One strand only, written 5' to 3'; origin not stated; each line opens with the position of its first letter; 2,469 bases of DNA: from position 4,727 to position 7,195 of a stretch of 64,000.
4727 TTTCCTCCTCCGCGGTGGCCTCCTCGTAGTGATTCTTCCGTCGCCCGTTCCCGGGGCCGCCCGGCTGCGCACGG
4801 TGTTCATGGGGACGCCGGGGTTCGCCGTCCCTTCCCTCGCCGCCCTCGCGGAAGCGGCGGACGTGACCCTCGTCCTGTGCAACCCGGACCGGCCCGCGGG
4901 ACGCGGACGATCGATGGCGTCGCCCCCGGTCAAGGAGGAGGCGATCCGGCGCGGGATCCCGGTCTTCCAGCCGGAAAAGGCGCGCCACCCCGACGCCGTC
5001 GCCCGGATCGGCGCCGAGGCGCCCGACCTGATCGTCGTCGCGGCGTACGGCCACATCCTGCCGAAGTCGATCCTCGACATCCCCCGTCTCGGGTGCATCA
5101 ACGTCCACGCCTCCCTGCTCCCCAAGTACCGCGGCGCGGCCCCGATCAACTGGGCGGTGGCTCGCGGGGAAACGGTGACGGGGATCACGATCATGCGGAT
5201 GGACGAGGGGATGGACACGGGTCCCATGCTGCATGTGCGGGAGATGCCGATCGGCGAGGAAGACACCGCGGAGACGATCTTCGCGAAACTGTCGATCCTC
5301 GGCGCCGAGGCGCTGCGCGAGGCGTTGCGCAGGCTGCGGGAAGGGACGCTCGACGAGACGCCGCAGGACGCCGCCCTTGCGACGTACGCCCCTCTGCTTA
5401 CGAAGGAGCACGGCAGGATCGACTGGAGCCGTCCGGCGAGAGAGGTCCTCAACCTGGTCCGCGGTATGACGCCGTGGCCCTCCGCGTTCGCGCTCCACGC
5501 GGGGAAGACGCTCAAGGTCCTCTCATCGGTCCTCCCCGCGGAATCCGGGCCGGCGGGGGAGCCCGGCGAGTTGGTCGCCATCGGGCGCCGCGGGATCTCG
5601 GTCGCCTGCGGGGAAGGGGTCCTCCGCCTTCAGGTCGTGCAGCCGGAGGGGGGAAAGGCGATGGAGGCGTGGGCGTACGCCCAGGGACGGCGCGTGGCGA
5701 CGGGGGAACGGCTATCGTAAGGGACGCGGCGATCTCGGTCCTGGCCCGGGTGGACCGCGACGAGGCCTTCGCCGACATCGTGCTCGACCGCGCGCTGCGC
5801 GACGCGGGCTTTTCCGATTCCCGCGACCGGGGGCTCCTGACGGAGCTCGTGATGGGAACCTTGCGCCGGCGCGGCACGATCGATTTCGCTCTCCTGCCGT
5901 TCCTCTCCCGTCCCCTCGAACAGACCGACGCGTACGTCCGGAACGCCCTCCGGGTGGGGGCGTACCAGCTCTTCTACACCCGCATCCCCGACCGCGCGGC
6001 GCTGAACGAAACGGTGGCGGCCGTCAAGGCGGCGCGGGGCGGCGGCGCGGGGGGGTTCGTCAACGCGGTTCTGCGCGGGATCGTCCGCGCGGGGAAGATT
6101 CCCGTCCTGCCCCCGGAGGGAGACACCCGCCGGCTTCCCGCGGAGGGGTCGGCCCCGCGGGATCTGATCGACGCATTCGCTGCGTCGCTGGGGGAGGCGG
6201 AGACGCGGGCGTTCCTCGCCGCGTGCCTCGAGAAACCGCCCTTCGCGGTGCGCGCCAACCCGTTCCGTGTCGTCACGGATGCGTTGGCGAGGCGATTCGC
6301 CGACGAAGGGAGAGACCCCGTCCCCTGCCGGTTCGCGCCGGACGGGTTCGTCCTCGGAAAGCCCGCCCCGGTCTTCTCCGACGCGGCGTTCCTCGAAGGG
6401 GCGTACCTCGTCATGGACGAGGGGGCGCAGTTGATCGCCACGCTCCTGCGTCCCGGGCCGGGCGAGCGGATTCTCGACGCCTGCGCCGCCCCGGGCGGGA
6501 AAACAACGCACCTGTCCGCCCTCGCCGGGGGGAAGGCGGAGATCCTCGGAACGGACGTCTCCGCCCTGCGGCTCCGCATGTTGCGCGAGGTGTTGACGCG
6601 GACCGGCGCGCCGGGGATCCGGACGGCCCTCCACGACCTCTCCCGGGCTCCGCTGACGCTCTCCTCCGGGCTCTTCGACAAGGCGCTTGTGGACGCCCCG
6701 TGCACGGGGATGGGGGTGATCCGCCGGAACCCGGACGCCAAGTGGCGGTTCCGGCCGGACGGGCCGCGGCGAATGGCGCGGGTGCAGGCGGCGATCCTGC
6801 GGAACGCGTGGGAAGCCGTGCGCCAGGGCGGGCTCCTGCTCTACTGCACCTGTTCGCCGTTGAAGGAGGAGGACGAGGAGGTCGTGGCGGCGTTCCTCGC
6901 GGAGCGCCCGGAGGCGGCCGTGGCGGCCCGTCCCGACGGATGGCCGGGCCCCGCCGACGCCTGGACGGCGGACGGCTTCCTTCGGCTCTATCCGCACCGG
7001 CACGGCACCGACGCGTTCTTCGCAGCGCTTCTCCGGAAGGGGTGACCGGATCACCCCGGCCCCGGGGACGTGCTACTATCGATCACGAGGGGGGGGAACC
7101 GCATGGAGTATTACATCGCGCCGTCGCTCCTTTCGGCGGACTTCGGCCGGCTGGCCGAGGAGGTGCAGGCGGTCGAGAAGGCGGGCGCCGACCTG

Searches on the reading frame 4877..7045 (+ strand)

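Call 22: search_protein_families(library=pfam, proteins=[window:4877-7045:+], max_evalue=0.00001)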
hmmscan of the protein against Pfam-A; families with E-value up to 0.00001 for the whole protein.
window:4877-7045:+ (722 aa): 3 families
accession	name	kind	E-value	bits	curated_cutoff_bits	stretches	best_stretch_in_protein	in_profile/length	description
PF01189.24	Methyltr_RsmB-F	-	8.9e-53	179.4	27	1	521-720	1-199/199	16S rRNA methyltransferase RsmB/F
PF01029.23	NusB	-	1.5e-28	100.2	23.1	1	281-404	3-133/133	NusB family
PF22458.1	RsmF-B_ferredox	-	4.2e-07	30.5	27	1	427-499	2-73/74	Methyltr_RsmF/B-like, ferredoxin-like domain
